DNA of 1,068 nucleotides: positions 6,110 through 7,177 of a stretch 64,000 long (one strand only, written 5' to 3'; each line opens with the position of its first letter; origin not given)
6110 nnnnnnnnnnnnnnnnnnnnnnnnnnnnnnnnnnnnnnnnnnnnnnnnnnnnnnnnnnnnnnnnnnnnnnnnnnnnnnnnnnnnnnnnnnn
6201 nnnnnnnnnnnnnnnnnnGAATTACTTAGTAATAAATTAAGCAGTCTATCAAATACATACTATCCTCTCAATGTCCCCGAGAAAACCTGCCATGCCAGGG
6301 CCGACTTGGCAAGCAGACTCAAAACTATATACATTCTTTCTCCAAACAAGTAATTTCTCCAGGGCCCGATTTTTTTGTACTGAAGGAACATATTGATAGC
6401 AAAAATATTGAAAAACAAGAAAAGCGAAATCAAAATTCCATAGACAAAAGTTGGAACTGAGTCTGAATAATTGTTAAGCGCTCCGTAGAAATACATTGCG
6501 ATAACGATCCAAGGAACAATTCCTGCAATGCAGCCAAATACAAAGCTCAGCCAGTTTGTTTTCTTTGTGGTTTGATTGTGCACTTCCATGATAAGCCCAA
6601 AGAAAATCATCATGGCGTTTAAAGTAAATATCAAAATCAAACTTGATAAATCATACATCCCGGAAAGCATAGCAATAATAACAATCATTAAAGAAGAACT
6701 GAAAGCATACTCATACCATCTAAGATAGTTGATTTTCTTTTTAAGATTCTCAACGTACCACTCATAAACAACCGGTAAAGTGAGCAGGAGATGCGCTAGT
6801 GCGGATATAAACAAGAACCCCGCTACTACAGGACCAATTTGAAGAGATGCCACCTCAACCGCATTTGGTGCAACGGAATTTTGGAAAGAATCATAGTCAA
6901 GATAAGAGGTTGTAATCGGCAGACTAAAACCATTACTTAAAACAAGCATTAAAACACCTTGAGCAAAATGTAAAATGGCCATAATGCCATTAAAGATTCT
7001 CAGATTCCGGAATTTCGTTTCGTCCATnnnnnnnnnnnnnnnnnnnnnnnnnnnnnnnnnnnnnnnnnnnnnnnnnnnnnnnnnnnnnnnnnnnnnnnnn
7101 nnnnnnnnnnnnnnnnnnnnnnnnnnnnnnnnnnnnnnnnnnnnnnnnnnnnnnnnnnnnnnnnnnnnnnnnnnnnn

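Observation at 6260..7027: Heliorhodopsin gene in a small-genome bacterium, flanked by cupin, LiaF-like and K+ channel genes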

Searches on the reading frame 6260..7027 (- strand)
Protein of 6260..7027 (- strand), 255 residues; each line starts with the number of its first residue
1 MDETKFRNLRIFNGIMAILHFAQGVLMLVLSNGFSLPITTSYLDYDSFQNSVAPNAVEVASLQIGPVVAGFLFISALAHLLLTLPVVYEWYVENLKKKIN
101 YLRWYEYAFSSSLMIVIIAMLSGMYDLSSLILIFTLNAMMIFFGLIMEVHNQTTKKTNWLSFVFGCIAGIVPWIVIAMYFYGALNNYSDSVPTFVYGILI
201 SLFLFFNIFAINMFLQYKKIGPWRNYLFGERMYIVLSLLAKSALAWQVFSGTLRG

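Call 4: search_protein_families(library=pfam, proteins=[window:6260-7027:-], max_evalue=0.01)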
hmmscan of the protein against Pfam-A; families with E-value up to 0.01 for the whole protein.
window:6260-7027:- (255 aa): 2 families
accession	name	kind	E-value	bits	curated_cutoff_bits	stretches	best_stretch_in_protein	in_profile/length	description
PF18761.7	Heliorhodopsin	-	3.3e-101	338.1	26.7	1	9-253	1-242/242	Heliorhodopsin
PF12430.13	ABA_GPCR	-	0.00052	20.3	22.1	1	57-135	65-132/180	Abscisic acid G-protein coupled receptor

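Call 5: search_solved_structures(query=window:6260-7027:-, max_evalue=0.01, show_alignments=3)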
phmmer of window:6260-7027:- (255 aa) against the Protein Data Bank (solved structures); distinct sequences matched with E-value up to 0.01: 6.
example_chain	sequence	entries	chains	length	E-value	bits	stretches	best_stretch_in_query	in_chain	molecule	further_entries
6is6_A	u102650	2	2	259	1.9e-87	296.4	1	2-254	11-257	heliorhodopsin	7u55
7clj_A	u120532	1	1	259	4.5e-87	295.2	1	2-254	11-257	heliorhodopsin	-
9ljj_A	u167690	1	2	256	4.5e-62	213.3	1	6-253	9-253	Heliorhodopsin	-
6su3_X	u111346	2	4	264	5e-62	213.1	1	6-253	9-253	48C12 heliorhodopsin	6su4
6uh3_A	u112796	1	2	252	6.5e-62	212.7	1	6-253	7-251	Heliorhodopsin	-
9vfc_A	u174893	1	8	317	2.3e-46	161.8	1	12-252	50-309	heliorhodopsin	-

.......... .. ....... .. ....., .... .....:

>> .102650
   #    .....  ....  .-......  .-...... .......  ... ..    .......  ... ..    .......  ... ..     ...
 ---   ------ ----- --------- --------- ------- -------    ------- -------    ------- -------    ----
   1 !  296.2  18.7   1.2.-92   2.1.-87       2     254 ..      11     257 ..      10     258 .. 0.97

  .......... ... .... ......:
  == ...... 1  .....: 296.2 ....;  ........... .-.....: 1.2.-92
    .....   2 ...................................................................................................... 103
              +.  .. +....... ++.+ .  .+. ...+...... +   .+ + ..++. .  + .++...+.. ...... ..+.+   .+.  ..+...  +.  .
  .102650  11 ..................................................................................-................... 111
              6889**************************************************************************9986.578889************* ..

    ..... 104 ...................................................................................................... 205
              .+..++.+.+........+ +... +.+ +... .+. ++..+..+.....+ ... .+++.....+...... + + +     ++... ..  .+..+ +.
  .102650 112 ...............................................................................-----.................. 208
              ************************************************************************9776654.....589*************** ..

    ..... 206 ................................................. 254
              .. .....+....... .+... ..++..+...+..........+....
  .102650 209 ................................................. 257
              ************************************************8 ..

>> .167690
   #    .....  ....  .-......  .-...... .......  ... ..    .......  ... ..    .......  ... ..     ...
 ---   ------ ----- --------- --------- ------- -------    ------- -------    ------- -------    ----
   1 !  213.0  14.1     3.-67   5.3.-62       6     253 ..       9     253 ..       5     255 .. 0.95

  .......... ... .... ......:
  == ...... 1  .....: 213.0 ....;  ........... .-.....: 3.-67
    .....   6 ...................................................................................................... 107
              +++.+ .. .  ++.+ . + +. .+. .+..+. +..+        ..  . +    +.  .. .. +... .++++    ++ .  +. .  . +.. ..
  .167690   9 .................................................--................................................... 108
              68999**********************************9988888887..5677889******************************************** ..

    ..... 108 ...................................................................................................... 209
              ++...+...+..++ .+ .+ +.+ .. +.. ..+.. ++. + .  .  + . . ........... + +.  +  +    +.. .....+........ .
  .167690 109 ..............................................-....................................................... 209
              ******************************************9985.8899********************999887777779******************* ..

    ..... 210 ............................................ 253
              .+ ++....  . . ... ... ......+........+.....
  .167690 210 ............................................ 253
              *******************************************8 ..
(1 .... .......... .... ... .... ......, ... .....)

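Call 12: find_homologous_proteins(query=window:6260-7027:-, max_evalue=1e-20)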
Query window:6260-7027:- (255 aa): 7000 proteins with E <= 1e-20 among 8000 candidates; the best 120 are listed.
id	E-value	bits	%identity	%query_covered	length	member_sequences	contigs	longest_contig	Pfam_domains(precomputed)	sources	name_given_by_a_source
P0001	2.6e-160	550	100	100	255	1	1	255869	PF18761.8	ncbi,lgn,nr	ncbi:heliorhodopsin HeR [Candidatus Dojkabacteria bacterium]|nr:heliorhodopsin HeR [Candidatus Dojka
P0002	2.8e-139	481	83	100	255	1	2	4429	PF18761.8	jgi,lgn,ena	-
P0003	5.9e-129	447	78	99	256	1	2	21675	PF18761.8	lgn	-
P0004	2.1e-126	439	84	91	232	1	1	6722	PF18761.8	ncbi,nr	ncbi:hypothetical protein GF389_01675, partial [Candidatus Dojkabacteria bacterium]|nr:hypothetical 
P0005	3.1e-112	392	70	97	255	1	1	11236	PF18761.8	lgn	-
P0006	7.2e-112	391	69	99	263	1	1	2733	PF18761.8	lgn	-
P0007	1.7e-111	390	73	99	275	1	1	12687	PF18761.8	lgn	-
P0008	3.2e-111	389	70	100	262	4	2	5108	PF18761.8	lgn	-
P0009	1.8e-110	387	69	100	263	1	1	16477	PF18761.8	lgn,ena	-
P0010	9.3e-110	384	69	99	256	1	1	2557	PF18761.8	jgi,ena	-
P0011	1.8e-109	383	69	99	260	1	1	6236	PF18761.8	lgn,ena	-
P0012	2.1e-109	383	67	99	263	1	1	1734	PF18761.8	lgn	-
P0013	9.4e-109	381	69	98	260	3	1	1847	PF18761.8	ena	-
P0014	1.0e-108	381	67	100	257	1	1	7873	PF18761.8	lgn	-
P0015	1.7e-108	380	64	100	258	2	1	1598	PF18761.8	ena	-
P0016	2.3e-108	380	68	99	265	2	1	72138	PF18761.8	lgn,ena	-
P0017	3.7e-108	379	68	98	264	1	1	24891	PF18761.8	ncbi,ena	-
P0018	6.7e-108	378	68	98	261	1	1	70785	PF18761.8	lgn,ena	-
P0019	8.0e-108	378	68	98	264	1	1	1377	PF18761.8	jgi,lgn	-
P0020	2.0e-107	377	67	99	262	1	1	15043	PF18761.8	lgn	-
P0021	2.5e-107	376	67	98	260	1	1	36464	PF18761.8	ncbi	-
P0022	3.2e-107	376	65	99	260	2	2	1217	PF18761.8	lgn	-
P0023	4.2e-107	376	66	100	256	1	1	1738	PF18761.8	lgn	-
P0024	4.8e-107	375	68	97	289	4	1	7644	PF18761.8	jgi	-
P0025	4.9e-107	375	67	99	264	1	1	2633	PF18761.8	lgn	-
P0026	5.3e-107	375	64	99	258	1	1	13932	PF18761.8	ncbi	-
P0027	1.0e-106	374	64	99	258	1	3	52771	PF18761.8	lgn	-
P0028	1.6e-106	374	66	100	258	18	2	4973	PF18761.8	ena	-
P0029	2.8e-106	373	64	99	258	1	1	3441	PF18761.8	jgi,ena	-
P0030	4.1e-106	372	69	98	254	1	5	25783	PF18761.8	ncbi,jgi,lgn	-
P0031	4.2e-106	372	68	98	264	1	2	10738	PF18761.8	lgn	-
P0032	4.4e-106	372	67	99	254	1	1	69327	PF18761.8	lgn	-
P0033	5.0e-106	372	65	99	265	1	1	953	PF18761.8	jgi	jgi:hypothetical protein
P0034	7.4e-106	371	62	99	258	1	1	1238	PF18761.8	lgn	-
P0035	9.0e-106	371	67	98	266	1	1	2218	PF18761.8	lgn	-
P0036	9.3e-106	371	68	98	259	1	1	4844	PF18761.8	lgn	-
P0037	9.6e-106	371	65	99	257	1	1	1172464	PF18761.8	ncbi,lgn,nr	ncbi:MAG: heliorhodopsin HeR [Candidatus Dojkabacteria bacterium]|nr:MAG: heliorhodopsin HeR [Candid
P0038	1.0e-105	371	65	99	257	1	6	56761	PF18761.8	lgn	-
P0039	1.0e-105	371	68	99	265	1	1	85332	PF18761.8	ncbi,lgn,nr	ncbi:MAG: heliorhodopsin HeR [Actinomycetota bacterium]|nr:heliorhodopsin HeR [Actinomycetota bacter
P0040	1.1e-105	371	65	98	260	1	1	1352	PF18761.8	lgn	-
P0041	1.9e-105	370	65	100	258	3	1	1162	PF18761.8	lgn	-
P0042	2.0e-105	370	63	99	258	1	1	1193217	PF18761.8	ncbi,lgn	-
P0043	2.0e-105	370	64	99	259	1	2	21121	PF18761.8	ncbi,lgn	-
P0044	2.8e-105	370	67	100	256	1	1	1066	PF18761.8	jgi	jgi:hypothetical protein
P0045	3.2e-105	369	63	99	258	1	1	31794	PF18761.8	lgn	-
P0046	3.7e-105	369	65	99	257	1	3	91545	PF18761.8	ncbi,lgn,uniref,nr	ncbi:heliorhodopsin HeR [Candidatus Dojkabacteria bacterium]|uniref:Heliorhodopsin n=2 Tax=Candidatu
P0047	3.8e-105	369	63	99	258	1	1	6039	PF18761.8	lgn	-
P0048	3.9e-105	369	65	99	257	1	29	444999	PF18761.8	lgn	-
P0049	6.7e-105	368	65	99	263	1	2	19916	PF18761.8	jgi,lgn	jgi:uncharacterized protein (DUF1810 family)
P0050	7.1e-105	368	67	100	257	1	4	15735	PF18761.8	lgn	-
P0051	8.8e-105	368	67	99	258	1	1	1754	PF18761.8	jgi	-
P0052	1.0e-104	368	63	99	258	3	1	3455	PF18761.8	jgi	-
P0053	1.4e-104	367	66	99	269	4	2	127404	PF18761.8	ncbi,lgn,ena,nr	ncbi:MAG: heliorhodopsin HeR [Actinobacteria bacterium]|nr:heliorhodopsin HeR [Actinomycetota bacter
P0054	1.8e-104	367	66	99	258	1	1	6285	PF18761.8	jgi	jgi:branched-subunit amino acid transport protein AzlD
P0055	1.8e-104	367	65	99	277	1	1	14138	PF18761.8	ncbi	-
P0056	1.9e-104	367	65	100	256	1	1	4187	PF18761.8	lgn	-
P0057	2.3e-104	367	65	100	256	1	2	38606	PF18761.8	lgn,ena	-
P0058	2.4e-104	367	66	99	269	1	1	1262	PF18761.8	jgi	jgi:hypothetical protein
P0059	3.7e-104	366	64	99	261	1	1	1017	PF18761.8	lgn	-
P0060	5.4e-104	365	63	98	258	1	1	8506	PF18761.8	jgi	jgi:hypothetical protein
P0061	5.4e-104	365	63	99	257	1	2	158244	PF18761.8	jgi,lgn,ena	-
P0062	7.0e-104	365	62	99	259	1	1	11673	PF04893.23,PF18761.8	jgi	jgi:hypothetical protein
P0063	7.2e-104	365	66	99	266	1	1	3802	PF18761.8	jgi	jgi:hypothetical protein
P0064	9.6e-104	365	65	99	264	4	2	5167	PF18761.8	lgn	-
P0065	9.8e-104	365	64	98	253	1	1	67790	PF18761.8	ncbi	-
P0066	1.0e-103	364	65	99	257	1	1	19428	PF18761.8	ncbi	-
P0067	1.2e-103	364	67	99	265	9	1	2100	PF18761.8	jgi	jgi:hypothetical protein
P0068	1.3e-103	364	68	98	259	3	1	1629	PF18761.8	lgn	-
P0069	1.4e-103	364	67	99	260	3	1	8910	PF18761.8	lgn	-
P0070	1.5e-103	364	65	99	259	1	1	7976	PF18761.8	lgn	-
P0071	1.5e-103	364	68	94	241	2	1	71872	PF18761.8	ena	-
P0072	1.8e-103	364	65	99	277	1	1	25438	PF18761.8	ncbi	-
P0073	2.1e-103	363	65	100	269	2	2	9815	PF18761.8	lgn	-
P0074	2.2e-103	363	65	100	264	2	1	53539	PF18761.8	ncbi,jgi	-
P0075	2.5e-103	363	66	99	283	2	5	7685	PF18761.8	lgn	-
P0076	3.0e-103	363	65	100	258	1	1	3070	PF18761.8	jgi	-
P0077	4.2e-103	362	63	99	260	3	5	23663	PF18761.8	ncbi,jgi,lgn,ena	-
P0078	5.1e-103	362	64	100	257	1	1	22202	PF18761.8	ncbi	-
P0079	5.2e-103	362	66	99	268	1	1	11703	PF18761.8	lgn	-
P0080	5.8e-103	362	61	99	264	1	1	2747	PF18761.8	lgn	-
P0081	6.2e-103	362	64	99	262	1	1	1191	PF18761.8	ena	-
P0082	6.8e-103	362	67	99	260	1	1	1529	PF18761.8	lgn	-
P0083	7.2e-103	362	65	99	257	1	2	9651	PF18761.8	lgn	-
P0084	8.8e-103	361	64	100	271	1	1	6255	PF18761.8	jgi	jgi:hypothetical protein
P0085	8.9e-103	361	64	99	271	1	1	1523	PF18761.8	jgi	jgi:hypothetical protein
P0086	9.0e-103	361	67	97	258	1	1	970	PF18761.8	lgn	-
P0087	9.0e-103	361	65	100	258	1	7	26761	PF18761.8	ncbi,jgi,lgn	-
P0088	1.0e-102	361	66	100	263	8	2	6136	PF18761.8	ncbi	-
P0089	1.1e-102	361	67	98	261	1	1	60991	PF18761.8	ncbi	ncbi:heliorhodopsin HeR [Patescibacteria group bacterium]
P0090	1.1e-102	361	65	100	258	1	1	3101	PF18761.8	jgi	-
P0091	1.2e-102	361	65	99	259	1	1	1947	PF18761.8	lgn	-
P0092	1.2e-102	361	65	99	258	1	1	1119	PF18761.8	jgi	jgi:hypothetical protein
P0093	1.2e-102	361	64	99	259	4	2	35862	PF18761.8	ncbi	ncbi:MAG: heliorhodopsin HeR [Dehalococcoidia bacterium]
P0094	1.3e-102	361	64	98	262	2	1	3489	PF18761.8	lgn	-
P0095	1.4e-102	361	65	100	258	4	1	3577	PF18761.8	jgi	-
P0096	1.5e-102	361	65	98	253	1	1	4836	PF18761.8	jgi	jgi:hypothetical protein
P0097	1.5e-102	361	65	99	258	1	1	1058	PF18761.8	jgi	jgi:hypothetical protein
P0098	1.7e-102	360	64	99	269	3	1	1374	PF18761.8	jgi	-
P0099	1.9e-102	360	63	97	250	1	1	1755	PF18761.8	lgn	-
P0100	2.5e-102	360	65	99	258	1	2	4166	PF18761.8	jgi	jgi:hypothetical protein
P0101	2.5e-102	360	66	99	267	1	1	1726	PF18761.8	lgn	-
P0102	3.4e-102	359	66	98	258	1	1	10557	PF18761.8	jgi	jgi:hypothetical protein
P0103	3.5e-102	359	66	99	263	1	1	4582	PF18761.8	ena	-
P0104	3.8e-102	359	65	97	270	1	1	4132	PF18761.8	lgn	-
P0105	4.0e-102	359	65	99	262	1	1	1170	PF18761.8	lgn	-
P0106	4.7e-102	359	65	100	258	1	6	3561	PF18761.8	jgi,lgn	-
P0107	4.7e-102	359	64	98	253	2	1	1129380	PF18761.8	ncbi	-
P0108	5.4e-102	359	65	100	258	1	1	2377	PF18761.8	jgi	jgi:hypothetical protein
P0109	6.4e-102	359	65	99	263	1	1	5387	PF18761.8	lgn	-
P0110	7.4e-102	358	65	100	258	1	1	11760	PF18761.8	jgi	jgi:hypothetical protein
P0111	8.3e-102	358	63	99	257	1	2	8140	PF18761.8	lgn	-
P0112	9.1e-102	358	66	98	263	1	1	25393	PF18761.8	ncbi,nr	ncbi:MAG: heliorhodopsin HeR [Actinobacteria bacterium]|nr:heliorhodopsin HeR [Actinomycetota bacter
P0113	9.3e-102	358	66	98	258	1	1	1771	PF18761.8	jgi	jgi:hypothetical protein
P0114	9.7e-102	358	64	99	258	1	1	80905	PF18761.8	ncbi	ncbi:MAG: heliorhodopsin HeR [Dehalococcoidia bacterium]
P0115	1.0e-101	358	62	99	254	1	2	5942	PF18761.8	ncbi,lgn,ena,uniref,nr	ncbi:heliorhodopsin HeR [Candidatus Dojkabacteria bacterium]|uniref:Heliorhodopsin HeR n=1 Tax=Candi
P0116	1.0e-101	358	63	99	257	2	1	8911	PF18761.8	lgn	-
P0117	1.1e-101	358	63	98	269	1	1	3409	PF18761.8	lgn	-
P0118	1.2e-101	358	63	99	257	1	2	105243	PF18761.8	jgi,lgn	-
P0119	1.5e-101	357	65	100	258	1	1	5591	PF18761.8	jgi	jgi:hypothetical protein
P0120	1.5e-101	357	64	99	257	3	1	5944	PF18761.8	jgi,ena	-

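Call 13: find_related_loci(query=window:6260-7027:-, collection=genome_contigs, flank=8000)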
Query window:6260-7027:- (255 aa) in genome_contigs; peptide patterns used: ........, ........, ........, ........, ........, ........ (x = any residue, [..] = any of these).
262 stretches matched a pattern; 222 encode a relative of the query (tblastn E <= 1e-3); the best 80 are kept; 80 distinct loci.
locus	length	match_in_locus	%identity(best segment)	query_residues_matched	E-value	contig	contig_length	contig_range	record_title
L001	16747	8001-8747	67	6-254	8e-114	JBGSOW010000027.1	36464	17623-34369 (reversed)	MAG: Candidatus Dojkabacteria bacterium isolate JTS-AC29 k141_1521356, whole genome shotgun sequence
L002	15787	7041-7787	69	6-254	4e-113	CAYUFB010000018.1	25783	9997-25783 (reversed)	MAG TPA_asm: uncultured Candidatus Saccharibacteria bacterium isolate SRP167436_co1_363 genome assembly, contig: NODE_28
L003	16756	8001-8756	65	3-254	1e-112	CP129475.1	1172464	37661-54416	MAG: Candidatus Dojkabacteria bacterium isolate cMAG.21 chromosome, complete genome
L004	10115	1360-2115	64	2-254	1e-111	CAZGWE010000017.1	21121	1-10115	MAG TPA_asm: uncultured Candidatus Saccharibacteria bacterium isolate binchicken_co251_1001 genome assembly, contig: NOD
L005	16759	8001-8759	63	2-254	2e-111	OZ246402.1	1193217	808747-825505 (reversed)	MAG: uncultured Candidatus Saccharibacteria bacterium isolate SRP286056_co1_47 genome assembly, chromosome: 1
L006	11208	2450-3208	63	2-254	1e-110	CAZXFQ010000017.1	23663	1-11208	MAG TPA_asm: uncultured Candidatus Saccharibacteria bacterium isolate SRP128246_co1_381 genome assembly, contig: NODE_40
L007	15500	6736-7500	64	1-254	4e-110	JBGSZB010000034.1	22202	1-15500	MAG: Candidatus Dojkabacteria bacterium isolate JTS-AC489 k141_3085366, whole genome shotgun sequence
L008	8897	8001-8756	65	3-254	4e-110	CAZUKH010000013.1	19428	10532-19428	MAG TPA_asm: uncultured Candidatus Saccharibacteria bacterium isolate SRP290908_co1_393 genome assembly, contig: NODE_37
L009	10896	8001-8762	64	2-254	1e-108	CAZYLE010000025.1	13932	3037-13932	MAG TPA_asm: uncultured Dehalococcoidales bacterium isolate binchicken_co327_64 genome assembly, contig: NODE_1459_lengt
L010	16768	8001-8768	62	2-254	5e-105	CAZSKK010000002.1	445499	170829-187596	MAG TPA_asm: uncultured Candidatus Saccharibacteria bacterium isolate binchicken_co130_48 genome assembly, contig: NODE_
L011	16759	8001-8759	62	1-253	6e-101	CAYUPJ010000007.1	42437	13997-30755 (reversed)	MAG TPA_asm: uncultured Anaerolineae bacterium isolate binchicken_co91_444 genome assembly, contig: NODE_873_length_4243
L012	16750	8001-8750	61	3-253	2e-100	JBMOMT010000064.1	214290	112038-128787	MAG: Chloroflexota bacterium isolate Betzabe_MAG057 MAG057_64, whole genome shotgun sequence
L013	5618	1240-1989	61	3-253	4e-100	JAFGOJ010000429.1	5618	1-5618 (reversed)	MAG: Anaerolineae bacterium isolate Zod_Metabat.614 k87_8543340, whole genome shotgun sequence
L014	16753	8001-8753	62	2-253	3e-100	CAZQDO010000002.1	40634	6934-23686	MAG TPA_asm: uncultured Anaerolineae bacterium isolate binchicken_co338_52 genome assembly, contig: NODE_180_length_4063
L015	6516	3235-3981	64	5-254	9e-100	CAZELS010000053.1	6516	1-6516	MAG TPA_asm: uncultured Candidatus Saccharibacteria bacterium isolate SRP067234_co1_47 genome assembly, contig: k99_1030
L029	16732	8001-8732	62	10-254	2e-96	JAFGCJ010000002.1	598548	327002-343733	MAG: Candidatus Dojkabacteria bacterium isolate Zod_Metabat.1102 k87_2421817, whole genome shotgun sequence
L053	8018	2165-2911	58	5-254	2e-92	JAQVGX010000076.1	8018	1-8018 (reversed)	MAG: Candidatus Dojkabacteria bacterium isolate STE_192 NODE_24554_length_8018_cov_3.436700_Sandtown_E, whole genome sho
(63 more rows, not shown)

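Call 18: find_encoding_contigs(protein=P0001, flank=10000, max_places=3)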
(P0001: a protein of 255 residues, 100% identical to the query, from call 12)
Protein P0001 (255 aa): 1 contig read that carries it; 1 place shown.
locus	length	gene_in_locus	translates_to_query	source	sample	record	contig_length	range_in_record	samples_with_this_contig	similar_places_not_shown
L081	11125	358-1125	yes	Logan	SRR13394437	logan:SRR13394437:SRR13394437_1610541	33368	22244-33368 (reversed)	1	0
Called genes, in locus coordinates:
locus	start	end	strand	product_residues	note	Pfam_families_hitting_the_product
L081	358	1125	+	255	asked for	PF18761:Heliorhodopsin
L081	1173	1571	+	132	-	PF07883:Cupin_2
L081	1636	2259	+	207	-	PF22570:LiaF-TM (weak)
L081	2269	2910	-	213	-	PF02586:SRAP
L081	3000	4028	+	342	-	-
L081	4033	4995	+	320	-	-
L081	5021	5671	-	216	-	-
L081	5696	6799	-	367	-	PF00704:Glyco_hydro_18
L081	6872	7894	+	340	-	PF02388:FemAB, PF13480:Acetyltransf_6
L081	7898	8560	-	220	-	PF03167:UDG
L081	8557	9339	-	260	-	PF06966:DUF1295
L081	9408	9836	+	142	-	-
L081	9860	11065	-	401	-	PF00270:DEAD, PF04851:ResIII, PF16203:ERCC3_RAD25_C (weak), PF00271:Helicase_C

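Call 19: find_encoding_contigs(protein=P0003, flank=10000, max_places=3)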
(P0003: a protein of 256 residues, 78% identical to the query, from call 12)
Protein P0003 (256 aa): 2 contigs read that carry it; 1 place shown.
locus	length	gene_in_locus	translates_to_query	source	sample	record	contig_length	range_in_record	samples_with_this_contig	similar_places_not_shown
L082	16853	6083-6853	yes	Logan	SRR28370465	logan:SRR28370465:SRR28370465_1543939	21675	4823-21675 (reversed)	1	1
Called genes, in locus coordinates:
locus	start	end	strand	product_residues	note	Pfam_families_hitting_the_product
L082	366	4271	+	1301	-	PF08450:SGL (faint), PF06739:SBBP (faint), PF01436:NHL (weak), PF17170:DUF5128 (weak), PF13620:CarboxypepD_reg (weak), PF13715:CarbopepD_reg_2 (weak)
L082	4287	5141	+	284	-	PF00520:Ion_trans, PF07885:Ion_trans_2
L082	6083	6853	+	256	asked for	PF18761:Heliorhodopsin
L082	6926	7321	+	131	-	PF07883:Cupin_2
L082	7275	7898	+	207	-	-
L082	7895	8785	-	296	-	PF02557:VanY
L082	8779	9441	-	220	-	PF03167:UDG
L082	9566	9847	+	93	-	-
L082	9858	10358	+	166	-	PF08020:DUF1706, PF12867:DinB_2 (weak)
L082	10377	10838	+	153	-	-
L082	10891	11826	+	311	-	PF00389:2-Hacid_dh, PF02826:2-Hacid_dh_C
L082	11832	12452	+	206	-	PF00702:Hydrolase, PF13419:HAD_2 (weak)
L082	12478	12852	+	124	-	PF01042:Ribonuc_L-PSP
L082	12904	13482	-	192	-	PF02469:Fasciclin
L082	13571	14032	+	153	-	PF01047:MarR, PF12802:MarR_2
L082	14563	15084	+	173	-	PF03703:bPH_2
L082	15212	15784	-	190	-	-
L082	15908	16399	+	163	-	PF01243:PNPOx_N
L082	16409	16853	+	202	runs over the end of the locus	PF00702:Hydrolase, PF13419:HAD_2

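Call 20: find_encoding_contigs(protein=P0004, flank=10000, max_places=3)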
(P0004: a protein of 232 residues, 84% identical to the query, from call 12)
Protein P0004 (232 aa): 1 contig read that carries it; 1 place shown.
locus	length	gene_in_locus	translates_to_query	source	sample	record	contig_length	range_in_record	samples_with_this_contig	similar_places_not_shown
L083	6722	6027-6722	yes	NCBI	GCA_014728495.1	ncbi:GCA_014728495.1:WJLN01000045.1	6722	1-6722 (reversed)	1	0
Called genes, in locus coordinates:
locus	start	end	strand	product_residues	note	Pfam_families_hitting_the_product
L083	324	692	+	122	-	PF13495:Phage_int_SAM_4, PF02899:Phage_int_SAM_1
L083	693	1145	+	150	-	PF00589:Phage_integrase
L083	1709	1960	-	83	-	-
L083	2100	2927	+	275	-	PF00520:Ion_trans, PF07885:Ion_trans_2, PF02254:TrkA_N (weak)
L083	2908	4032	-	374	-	PF00465:Fe-ADH, PF13685:Fe-ADH_2 (weak), PF25137:ADH_Fe_C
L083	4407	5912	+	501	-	-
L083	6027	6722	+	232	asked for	PF18761:Heliorhodopsin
